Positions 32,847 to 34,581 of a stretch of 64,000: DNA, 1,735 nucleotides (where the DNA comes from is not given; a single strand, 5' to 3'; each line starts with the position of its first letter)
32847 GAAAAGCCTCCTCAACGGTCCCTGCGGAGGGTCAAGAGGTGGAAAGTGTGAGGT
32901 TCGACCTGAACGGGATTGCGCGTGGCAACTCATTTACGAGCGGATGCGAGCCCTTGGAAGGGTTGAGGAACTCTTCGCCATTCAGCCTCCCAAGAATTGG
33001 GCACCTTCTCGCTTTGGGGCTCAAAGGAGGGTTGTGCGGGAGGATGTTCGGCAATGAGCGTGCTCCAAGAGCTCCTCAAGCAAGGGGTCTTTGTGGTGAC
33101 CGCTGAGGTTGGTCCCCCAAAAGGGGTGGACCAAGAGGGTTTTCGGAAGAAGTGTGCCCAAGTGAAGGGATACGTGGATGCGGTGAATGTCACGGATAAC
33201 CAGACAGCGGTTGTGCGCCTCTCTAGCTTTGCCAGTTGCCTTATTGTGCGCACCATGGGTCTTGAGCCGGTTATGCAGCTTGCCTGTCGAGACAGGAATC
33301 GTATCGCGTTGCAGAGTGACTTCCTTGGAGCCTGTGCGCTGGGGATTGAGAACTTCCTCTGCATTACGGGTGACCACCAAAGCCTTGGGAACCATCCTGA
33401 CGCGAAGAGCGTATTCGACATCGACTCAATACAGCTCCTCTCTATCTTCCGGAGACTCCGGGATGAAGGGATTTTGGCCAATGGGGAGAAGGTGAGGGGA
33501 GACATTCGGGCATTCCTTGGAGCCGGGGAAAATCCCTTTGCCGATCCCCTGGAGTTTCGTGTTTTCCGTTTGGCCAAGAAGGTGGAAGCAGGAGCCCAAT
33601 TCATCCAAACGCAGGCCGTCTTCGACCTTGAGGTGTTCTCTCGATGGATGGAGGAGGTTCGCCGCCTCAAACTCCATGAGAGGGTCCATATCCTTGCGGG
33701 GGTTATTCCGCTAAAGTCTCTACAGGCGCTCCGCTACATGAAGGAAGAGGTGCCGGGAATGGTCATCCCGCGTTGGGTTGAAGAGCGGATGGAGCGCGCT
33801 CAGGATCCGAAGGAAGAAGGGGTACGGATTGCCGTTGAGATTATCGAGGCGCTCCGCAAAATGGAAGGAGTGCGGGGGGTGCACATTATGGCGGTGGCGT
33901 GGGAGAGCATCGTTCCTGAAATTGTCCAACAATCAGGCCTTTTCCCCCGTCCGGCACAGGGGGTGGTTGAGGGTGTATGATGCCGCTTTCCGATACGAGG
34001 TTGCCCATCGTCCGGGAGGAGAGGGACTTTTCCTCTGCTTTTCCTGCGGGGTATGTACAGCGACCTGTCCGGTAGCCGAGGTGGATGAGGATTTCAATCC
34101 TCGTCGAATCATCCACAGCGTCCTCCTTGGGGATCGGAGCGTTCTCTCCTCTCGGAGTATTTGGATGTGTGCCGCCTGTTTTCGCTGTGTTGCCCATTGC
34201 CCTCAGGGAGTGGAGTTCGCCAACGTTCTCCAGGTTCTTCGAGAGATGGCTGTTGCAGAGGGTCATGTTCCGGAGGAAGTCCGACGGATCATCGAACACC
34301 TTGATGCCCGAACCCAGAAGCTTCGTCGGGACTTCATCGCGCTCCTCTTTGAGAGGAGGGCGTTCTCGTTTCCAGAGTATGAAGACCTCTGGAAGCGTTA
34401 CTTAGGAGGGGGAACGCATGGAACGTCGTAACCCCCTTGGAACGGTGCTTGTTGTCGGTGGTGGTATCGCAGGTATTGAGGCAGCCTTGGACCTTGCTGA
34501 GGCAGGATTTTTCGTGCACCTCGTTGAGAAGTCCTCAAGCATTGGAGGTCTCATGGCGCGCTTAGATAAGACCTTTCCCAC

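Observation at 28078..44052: A roughly 16-kb translationally coupled C1/folate operon fuses fhs, MetFV, Hdr-like and Flx-like modules with folC and a methyl-THF:corrinoid methyltransferase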

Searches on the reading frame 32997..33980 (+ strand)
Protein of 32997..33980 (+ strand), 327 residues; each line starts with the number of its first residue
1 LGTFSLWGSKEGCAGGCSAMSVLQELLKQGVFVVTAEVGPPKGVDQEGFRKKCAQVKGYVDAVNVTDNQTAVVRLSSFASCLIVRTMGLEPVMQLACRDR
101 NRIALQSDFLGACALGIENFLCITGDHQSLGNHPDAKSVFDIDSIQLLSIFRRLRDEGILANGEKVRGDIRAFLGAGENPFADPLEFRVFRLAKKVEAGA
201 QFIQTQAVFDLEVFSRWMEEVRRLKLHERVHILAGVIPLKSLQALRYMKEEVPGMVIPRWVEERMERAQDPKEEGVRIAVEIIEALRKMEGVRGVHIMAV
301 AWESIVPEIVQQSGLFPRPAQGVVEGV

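Call 4: search_protein_families(library=pfam, proteins=[window:32997-33980:+], max_evalue=0.01)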
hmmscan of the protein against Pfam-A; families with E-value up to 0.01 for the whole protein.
window:32997-33980:+ (327 aa): 1 family
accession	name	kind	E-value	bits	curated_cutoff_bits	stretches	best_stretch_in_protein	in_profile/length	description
PF02219.23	MTHFR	-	4.8e-38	131.6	24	1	24-314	3-287/287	Methylenetetrahydrofolate reductase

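Call 31: search_protein_families(library=ncbifam, proteins=[window:33054-33980:+], max_evalue=0.001)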
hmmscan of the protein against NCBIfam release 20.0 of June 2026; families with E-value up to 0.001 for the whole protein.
window:33054-33980:+ (308 aa): 4 families
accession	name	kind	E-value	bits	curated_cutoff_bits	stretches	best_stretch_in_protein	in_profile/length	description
NF006396.0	PRK08645.1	equivalog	4.1e-68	229.9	453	1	4-280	314-587/611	bifunctional homocysteine S-methyltransferase/methylenetetrahydrofolate reductase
TIGR00676.1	fadh2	equivalog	2e-20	73.3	293.7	1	44-293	32-273/275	methylenetetrahydrofolate reductase [NAD(P)H]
TIGR00677.1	fadh2_euk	equivalog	4.6e-18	65.5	310.05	1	61-298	51-279/281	methylenetetrahydrofolate reductase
NF006950.0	PRK09432.1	equivalog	8.2e-10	38.4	382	1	167-281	163-277/296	methylenetetrahydrofolate reductase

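Call 36: search_solved_structures(query=window:33054-33977:+, max_evalue=0.00001)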
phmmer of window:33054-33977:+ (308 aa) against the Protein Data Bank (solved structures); distinct sequences matched with E-value up to 0.00001: 12.
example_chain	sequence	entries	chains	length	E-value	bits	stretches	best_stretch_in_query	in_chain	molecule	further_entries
3apt_A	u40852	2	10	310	5.1e-13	52.3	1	16-301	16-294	Methylenetetrahydrofolate reductase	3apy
1v93_A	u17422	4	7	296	5.6e-13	52.2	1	16-300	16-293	5,10-Methylenetetrahydrofolate reductase | Methylenetetrahydrofolate reductase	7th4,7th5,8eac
6fnu_A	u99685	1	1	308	1.8e-11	47.2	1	61-294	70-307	Methylenetetrahydrofolate reductase 1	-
6fcx_A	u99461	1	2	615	7.5e-08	35.4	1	62-298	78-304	Methylenetetrahydrofolate reductase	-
8qa4_A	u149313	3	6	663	9.1e-08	35.1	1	62-298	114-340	Methylenetetrahydrofolate reductase (NADPH)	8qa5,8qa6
7rml_A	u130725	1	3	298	1.5e-07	34.3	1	160-282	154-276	5,10-methylenetetrahydrofolate reductase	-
3fst_A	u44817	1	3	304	3.4e-06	29.9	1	160-280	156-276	5,10-methylenetetrahydrofolate reductase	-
3fsu_A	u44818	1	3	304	3.6e-06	29.8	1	160-280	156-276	5,10-methylenetetrahydrofolate reductase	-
1b5t_A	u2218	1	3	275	3.9e-06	29.7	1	160-280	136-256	PROTEIN (METHYLENETETRAHYDROFOLATE REDUCTASE)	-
1zp3_A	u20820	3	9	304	4.4e-06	29.5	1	160-280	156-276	5,10-methylenetetrahydrofolate reductase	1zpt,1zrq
1zp4_A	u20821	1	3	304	4.7e-06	29.5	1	160-280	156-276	5,10-methylenetetrahydrofolate reductase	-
6pey_A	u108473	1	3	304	6.1e-06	29.1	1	160-280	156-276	Methylenetetrahydrofolate reductase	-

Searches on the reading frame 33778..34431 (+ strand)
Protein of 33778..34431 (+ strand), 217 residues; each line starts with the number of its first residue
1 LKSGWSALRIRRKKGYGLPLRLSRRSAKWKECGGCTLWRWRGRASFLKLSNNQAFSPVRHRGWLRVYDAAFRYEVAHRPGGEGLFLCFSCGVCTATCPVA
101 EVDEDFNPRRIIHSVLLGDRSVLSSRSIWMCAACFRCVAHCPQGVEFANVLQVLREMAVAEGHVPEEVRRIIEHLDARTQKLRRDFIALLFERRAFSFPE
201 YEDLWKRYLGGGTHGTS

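Call 4: search_protein_families(library=pfam, proteins=[window:33778-34431:+], max_evalue=0.01)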
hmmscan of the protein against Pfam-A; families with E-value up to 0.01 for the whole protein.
window:33778-34431:+ (217 aa): 9 families
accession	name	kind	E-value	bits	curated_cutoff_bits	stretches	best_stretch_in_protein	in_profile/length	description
PF13183.11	Fer4_8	-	9e-10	39.4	27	1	86-145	4-68/68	4Fe-4S dicluster domain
PF13534.11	Fer4_17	-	5.3e-08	33.7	22.2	1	87-145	2-60/61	4Fe-4S dicluster domain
PF13187.11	Fer4_9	-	3.2e-07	30.7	27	1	87-144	2-50/52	4Fe-4S dicluster domain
PF13237.11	Fer4_10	-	8.3e-06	26.1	25.5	1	86-142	8-53/53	4Fe-4S dicluster domain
PF12838.12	Fer4_7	-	1.6e-05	25.7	27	1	87-145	2-52/52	4Fe-4S dicluster domain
PF13484.11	Fer4_16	-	0.00025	22.2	30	0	87-110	2-28/66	4Fe-4S double cluster binding domain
PF12800.12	Fer4_4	-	0.0056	17.4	24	1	86-99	3-16/17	4Fe-4S binding domain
PF25160.1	LdpA_Fe-S-bd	-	0.0068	16.6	27.6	0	86-104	27-45/49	LdpA Fe-S cluster-binding domain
PF13459.11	Fer4_15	-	0.0095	17.1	22.4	0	130-169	7-49/66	4Fe-4S single cluster domain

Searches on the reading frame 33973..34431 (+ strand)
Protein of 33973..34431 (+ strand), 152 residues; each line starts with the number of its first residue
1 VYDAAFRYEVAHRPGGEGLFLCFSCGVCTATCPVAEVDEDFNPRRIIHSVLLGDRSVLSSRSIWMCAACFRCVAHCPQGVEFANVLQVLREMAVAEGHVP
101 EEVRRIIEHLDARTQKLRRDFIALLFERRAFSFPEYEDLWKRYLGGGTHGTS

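Call 31: search_protein_families(library=ncbifam, proteins=[window:33973-34431:+], max_evalue=0.001)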
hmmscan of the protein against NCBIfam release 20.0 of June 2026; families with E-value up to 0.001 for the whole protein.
window:33973-34431:+ (152 aa): 17 families
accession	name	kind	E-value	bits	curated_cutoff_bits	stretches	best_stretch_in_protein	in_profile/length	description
NF041890.1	hdrC_Methbact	equivalog_domain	4.1e-23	81.9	270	1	16-108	25-116/192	ferredoxin:CoB-CoM heterodisulfide reductase subunit HdrC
NF041779.1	hetero_SS_HdrC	equivalog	2.7e-22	79.2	350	1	18-111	29-121/198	ferredoxin:CoB-CoM heterodisulfide reductase subunit HdrC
TIGR03290.1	CoB_CoM_SS_C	equivalog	7.4e-21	74.6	160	1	21-108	3-90/144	CoB--CoM heterodisulfide reductase subunit C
NF038018.1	qmoC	equivalog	3.9e-16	59.5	300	1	3-108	2-106/360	quinone-interacting membrane-bound oxidoreductase complex subunit QmoC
NF008369.0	PRK11168.1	equivalog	7.8e-12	44.8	278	1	22-106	13-99/401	anaerobic glycerol-3-phosphate dehydrogenase subunit C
NF009226.0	PRK12576.1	equivalog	1.8e-10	40.6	344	1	21-115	155-259/317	succinate dehydrogenase/fumarate reductase iron-sulfur subunit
NF008434.0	PRK11274.1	equivalog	4e-09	35.9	333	1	21-96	24-105/409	glycolate oxidase subunit GlcF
NF004616.0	PRK05950.1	subfamily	2.8e-08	33.2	228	1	17-95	144-235/238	succinate dehydrogenase iron-sulfur subunit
TIGR03379.1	glycerol3P_GlpC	equivalog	7.8e-07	28.2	279.9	1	22-106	7-94/397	anaerobic glycerol-3-phosphate dehydrogenase subunit GlpC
TIGR00384.1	dhsB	subfamily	1.4e-06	27.9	88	1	17-87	137-219/222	succinate dehydrogenase and fumarate reductase iron-sulfur protein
NF004898.0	PRK06259.1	equivalog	2.2e-06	26.6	385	1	21-113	135-236/488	fumarate reductase (CoM/CoB) subunit TfrB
NF045711.1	sulf_resp_HmcF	equivalog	5e-05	22.3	750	1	64-104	117-158/457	sulfate respiration complex iron-sulfur protein HmcF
TIGR00314.1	cdhA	equivalog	0.00014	19.8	781.3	1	22-92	401-465/784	CO dehydrogenase/acetyl-CoA synthase complex subunit alpha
NF042952.1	MFR_FeS_SdhB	equivalog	0.00037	19.6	600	0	61-97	199-235/320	8-methylmenaquinol:fumarate reductase iron-sulfur subunit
NF040833.1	sulfhyd_HydB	equivalog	0.0005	19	750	0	58-104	304-348/367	NADPH-dependent hydrogenase/sulfhydrogenase 1 subunit beta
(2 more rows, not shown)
